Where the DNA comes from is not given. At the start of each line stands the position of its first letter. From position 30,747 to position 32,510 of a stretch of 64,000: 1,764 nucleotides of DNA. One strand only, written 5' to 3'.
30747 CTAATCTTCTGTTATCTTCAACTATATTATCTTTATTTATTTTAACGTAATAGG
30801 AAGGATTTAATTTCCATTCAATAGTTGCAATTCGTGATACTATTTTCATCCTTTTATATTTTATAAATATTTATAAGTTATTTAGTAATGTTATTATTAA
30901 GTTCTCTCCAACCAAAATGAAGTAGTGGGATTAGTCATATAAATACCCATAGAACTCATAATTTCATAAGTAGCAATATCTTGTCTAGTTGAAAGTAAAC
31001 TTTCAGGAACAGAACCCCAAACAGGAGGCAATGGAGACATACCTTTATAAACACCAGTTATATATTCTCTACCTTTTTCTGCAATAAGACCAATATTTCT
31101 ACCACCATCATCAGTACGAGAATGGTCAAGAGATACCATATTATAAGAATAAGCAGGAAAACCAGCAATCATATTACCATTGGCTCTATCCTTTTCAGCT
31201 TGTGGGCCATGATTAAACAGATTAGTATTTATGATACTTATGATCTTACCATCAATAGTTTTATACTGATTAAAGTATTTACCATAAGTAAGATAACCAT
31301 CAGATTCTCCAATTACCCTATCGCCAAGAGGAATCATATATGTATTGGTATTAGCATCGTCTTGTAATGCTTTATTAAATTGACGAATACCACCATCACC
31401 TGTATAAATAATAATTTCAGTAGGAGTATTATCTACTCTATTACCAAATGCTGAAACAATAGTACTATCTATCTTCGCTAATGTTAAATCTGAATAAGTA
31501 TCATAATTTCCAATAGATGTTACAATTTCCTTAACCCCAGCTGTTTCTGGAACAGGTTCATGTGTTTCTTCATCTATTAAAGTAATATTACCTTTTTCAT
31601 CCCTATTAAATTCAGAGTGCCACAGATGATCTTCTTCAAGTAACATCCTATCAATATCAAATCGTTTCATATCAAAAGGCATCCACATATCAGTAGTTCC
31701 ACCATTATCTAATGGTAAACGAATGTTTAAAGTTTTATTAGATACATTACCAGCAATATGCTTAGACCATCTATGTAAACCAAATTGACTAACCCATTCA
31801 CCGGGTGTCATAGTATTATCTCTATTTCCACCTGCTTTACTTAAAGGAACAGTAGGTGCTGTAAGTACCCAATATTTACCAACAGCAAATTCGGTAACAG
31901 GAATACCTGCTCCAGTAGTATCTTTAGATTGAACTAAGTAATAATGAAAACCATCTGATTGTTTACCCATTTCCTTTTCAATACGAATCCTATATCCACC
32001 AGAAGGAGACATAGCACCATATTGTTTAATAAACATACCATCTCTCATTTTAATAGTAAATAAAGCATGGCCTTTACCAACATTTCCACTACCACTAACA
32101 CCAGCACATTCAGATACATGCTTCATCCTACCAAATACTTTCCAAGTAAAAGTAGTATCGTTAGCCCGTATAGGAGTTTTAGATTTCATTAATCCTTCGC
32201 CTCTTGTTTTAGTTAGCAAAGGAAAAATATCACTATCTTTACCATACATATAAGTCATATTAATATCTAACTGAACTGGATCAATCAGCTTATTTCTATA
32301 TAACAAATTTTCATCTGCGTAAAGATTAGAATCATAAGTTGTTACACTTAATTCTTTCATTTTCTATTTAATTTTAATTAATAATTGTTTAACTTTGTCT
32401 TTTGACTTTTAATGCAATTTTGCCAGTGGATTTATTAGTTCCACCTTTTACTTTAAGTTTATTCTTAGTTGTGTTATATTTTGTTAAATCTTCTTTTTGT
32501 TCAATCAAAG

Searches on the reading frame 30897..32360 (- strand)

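Call 11: search_protein_families(library=phrogs, proteins=[window:30897-32360:-], max_evalue=0.001)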
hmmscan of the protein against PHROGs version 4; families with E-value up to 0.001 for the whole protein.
window:30897-32360:- (487 aa): 1 family
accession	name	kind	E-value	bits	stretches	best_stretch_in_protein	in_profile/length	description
phrog_11589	-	head and packaging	1.9e-74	251.9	1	14-485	19-491/495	major head protein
